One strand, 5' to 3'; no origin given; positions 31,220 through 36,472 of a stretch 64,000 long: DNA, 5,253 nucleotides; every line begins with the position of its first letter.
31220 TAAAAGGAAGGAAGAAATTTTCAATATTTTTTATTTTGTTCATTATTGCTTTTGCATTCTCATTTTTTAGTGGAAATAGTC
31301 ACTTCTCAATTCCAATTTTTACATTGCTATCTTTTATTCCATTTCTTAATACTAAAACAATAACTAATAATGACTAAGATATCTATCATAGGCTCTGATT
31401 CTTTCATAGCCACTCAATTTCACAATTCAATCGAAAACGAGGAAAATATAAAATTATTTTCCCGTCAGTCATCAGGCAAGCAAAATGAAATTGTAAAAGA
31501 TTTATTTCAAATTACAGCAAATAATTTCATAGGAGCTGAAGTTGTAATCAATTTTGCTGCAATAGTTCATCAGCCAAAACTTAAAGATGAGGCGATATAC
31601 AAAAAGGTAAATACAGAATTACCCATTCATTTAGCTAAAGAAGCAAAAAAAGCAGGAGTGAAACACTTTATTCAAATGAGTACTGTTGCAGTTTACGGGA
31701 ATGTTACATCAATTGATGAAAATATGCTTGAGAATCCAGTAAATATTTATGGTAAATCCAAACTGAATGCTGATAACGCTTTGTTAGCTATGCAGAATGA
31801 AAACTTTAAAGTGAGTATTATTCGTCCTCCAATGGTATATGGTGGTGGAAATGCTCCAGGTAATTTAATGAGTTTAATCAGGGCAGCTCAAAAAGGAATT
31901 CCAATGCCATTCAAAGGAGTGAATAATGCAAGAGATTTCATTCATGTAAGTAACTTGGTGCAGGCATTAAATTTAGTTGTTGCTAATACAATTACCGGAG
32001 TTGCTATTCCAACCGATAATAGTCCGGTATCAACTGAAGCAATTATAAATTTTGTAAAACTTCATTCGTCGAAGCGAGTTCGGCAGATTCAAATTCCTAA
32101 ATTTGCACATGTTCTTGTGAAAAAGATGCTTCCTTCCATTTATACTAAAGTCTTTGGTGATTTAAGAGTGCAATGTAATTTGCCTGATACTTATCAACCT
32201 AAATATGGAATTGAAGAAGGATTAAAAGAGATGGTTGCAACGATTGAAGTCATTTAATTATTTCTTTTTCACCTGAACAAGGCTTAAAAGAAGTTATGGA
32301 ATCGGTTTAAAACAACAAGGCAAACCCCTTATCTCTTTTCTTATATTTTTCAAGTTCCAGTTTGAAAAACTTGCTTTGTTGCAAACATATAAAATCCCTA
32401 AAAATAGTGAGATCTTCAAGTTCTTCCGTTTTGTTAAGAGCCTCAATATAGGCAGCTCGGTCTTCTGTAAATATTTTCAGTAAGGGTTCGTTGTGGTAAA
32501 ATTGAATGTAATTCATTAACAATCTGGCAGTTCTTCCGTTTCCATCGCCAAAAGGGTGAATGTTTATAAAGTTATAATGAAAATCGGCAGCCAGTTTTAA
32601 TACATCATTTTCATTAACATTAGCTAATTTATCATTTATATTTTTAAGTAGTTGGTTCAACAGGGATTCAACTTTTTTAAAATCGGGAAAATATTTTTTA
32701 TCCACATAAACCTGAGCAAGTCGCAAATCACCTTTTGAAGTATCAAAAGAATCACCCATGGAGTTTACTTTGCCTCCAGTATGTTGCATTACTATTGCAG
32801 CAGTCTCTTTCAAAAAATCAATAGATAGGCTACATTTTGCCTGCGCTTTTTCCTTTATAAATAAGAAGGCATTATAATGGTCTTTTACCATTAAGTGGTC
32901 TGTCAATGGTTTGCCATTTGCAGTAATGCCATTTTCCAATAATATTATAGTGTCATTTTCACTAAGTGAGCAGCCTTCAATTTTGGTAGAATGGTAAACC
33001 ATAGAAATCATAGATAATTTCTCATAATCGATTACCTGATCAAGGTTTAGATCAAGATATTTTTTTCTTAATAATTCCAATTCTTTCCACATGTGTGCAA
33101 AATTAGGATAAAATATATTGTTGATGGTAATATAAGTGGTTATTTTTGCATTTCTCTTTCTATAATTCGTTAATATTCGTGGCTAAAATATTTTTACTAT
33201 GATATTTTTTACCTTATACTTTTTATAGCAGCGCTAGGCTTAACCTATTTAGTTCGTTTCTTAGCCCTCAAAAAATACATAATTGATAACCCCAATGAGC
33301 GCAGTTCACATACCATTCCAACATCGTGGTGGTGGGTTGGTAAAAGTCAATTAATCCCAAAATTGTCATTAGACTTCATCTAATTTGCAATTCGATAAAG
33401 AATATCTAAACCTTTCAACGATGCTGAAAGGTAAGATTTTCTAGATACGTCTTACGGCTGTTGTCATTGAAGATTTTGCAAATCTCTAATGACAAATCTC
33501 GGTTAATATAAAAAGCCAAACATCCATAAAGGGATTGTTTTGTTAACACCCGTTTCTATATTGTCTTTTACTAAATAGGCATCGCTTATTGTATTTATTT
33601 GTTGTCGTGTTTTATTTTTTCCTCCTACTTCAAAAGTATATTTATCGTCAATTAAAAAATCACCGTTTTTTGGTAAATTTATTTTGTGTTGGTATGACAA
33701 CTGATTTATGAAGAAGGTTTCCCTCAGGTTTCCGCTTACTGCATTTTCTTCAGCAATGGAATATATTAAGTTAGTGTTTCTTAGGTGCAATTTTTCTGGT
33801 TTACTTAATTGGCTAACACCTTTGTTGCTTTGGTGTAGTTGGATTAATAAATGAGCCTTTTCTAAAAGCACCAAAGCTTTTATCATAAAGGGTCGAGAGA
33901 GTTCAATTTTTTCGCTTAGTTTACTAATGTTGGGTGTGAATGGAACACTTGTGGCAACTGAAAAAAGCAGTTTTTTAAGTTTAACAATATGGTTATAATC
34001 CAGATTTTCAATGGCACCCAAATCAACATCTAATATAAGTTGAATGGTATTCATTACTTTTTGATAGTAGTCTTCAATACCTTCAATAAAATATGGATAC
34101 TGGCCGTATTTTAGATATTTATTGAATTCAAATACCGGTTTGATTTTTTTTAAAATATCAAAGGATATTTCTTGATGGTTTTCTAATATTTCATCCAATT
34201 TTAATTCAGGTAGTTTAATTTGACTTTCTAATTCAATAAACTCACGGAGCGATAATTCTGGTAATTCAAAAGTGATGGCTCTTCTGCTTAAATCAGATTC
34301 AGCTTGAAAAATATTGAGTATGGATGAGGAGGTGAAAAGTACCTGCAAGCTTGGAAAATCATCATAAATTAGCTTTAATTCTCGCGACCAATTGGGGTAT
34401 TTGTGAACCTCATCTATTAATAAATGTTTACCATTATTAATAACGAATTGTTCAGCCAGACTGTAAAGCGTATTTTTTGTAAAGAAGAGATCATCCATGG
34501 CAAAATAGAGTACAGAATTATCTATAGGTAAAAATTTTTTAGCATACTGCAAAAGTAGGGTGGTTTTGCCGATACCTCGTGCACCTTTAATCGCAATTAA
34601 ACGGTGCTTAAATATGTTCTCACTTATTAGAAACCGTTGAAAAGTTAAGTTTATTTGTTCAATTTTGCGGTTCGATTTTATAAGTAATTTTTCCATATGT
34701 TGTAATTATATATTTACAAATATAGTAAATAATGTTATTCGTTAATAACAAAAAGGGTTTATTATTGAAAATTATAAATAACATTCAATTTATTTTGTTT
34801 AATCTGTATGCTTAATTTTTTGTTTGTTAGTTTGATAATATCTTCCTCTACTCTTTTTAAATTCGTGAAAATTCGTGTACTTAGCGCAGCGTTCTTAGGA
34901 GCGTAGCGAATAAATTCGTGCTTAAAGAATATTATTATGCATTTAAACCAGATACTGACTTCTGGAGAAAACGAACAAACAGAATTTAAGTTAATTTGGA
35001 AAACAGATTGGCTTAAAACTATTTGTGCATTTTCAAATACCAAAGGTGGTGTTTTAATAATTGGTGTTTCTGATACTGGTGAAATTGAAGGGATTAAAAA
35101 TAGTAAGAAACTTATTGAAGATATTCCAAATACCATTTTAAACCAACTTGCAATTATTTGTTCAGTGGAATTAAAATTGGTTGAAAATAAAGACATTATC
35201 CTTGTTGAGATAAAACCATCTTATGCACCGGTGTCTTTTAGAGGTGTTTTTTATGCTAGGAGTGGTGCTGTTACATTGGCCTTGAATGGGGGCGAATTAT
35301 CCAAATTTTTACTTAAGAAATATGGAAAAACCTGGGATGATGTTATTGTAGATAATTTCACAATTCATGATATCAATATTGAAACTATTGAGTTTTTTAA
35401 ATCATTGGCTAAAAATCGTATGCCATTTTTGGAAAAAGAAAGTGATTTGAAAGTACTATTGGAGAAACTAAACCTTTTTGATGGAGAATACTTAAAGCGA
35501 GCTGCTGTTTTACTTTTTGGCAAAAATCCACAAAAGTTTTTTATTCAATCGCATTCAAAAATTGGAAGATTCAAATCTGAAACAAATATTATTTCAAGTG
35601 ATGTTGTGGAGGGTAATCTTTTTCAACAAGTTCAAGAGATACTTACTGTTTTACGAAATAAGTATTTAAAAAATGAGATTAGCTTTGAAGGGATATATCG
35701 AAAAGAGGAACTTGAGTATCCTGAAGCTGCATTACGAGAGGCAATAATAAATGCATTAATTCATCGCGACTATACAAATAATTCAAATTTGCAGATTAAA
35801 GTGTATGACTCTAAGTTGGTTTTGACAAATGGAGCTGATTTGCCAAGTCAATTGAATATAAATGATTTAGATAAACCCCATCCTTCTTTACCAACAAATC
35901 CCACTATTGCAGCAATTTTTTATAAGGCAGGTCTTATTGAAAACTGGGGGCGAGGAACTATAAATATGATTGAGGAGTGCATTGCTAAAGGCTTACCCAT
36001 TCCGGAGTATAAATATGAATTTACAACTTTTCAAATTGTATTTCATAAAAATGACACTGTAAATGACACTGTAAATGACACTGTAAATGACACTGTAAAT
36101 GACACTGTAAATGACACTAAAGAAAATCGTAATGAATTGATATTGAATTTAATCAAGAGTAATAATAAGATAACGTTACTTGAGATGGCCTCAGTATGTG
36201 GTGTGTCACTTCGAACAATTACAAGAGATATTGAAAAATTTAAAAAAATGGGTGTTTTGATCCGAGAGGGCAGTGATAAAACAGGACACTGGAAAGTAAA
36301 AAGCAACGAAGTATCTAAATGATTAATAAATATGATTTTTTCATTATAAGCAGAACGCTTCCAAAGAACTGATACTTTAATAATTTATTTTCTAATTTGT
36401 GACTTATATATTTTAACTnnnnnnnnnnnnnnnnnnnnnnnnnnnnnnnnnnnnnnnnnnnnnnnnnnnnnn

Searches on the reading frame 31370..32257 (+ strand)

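Call 7: search_protein_families(library=ncbifam, proteins=[window:31370-32257:+], max_evalue=0.001)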
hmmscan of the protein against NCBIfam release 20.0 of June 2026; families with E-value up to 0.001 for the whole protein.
window:31370-32257:+ (295 aa): 12 families
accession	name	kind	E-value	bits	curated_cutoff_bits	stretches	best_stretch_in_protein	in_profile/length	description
TIGR01179.1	galE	equivalog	4e-13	48.9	262.3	1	39-152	59-172/332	UDP-glucose 4-epimerase GalE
TIGR01214.1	rmlD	equivalog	2.1e-11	43.5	224.05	1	3-174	1-168/285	dTDP-4-dehydrorhamnose reductase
TIGR02197.1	heptose_epim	equivalog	8.4e-11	41.6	274.6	1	47-243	58-272/316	ADP-glyceromanno-heptose 6-epimerase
TIGR01181.1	dTDP_gluc_dehyt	equivalog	8.8e-11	41.5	365.1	1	55-210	73-237/321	dTDP-glucose 4,6-dehydratase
TIGR01777.1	yfcH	hypoth_equivalog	2.4e-10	40.5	207.35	1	4-247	1-254/292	TIGR01777 family oxidoreductase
TIGR04180.1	EDH_00030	hypoth_equivalog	1e-09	37.9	475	1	49-223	64-246/297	NAD-dependent 4,6-dehydratase LegB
NF047837.1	UDPAcbARedWbcJ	equivalog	8.2e-08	31.5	500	1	3-164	2-141/372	UDP-2-acetamido-2,6-beta-L-arabino-hexul-4-ose reductase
TIGR03466.1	HpnA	hypoth_equivalog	2e-07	30.2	367.65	1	7-197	6-210/327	hopanoid-associated sugar epimerase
NF008360.0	PRK11150.1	equivalog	5.4e-07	29.1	452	1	100-244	111-266/310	ADP-glyceromanno-heptose 6-epimerase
NF007956.0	PRK10675.1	subfamily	9.9e-05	21.6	394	1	57-150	75-172/338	UDP-glucose 4-epimerase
NF042423.1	oxyalk_red_Shew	equivalog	0.0001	21.5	580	1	74-175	87-192/331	2-alkyl-3-oxoalkanoate reductase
NF007440.0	PRK09987.1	equivalog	0.00042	19.7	308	1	54-160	53-159/299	dTDP-4-dehydrorhamnose reductase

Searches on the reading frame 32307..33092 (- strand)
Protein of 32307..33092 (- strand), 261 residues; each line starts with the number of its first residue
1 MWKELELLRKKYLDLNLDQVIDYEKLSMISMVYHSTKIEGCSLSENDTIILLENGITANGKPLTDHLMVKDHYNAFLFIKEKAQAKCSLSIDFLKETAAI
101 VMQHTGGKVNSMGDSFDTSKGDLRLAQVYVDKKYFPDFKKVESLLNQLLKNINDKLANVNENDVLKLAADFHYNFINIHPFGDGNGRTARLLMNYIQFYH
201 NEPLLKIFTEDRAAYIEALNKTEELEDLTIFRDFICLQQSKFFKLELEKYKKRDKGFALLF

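Call 61: search_protein_families(library=pfam, proteins=[window:32307-33092:-], max_evalue=0.00001)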
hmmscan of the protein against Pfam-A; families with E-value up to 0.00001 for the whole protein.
window:32307-33092:- (261 aa): 1 family
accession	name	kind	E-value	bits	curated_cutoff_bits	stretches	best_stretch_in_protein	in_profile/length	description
PF02661.23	Fic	-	2.8e-17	63.8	24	1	89-196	2-92/93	Fic/DOC family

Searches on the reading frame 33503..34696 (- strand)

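Call 61: search_protein_families(library=pfam, proteins=[window:33503-34696:-], max_evalue=0.00001)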
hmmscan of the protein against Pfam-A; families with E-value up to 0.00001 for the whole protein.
window:33503-34696:- (397 aa): 1 family
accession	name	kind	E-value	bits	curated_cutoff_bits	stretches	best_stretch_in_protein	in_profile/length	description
PF13173.12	AAA_14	-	2.5e-25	89.4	27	1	31-153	2-128/129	AAA domain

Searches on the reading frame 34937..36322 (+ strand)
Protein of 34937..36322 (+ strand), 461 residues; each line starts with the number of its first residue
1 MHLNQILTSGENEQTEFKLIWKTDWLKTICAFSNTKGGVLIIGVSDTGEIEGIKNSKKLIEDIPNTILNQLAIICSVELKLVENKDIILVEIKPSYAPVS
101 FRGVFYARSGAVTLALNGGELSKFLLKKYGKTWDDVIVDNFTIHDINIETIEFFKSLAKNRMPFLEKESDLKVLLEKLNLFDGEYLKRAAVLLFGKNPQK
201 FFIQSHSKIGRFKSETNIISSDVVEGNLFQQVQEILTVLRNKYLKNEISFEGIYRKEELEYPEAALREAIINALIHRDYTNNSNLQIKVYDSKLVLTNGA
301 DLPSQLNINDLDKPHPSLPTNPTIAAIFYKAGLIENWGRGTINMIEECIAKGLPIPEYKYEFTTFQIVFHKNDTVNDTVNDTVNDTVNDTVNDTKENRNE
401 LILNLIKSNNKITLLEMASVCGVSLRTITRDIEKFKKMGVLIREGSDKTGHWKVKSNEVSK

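Call 61: search_protein_families(library=pfam, proteins=[window:34937-36322:+], max_evalue=0.00001)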
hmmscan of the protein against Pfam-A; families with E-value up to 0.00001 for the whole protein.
window:34937-36322:+ (461 aa): 3 families
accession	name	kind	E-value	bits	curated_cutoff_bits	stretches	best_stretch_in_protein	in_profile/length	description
PF04326.19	SLFN_AlbA_2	-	3.7e-19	69.8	25.3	1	11-112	1-113/118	Schlafen, AlbA_2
PF13749.12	HATPase_c_4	-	1.6e-16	60.5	26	1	284-369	3-89/89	Putative ATP-dependent DNA helicase recG C-terminal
PF08220.18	HTH_DeoR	-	2.3e-06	27.7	21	1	398-443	1-46/57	DeoR-like helix-turn-helix domain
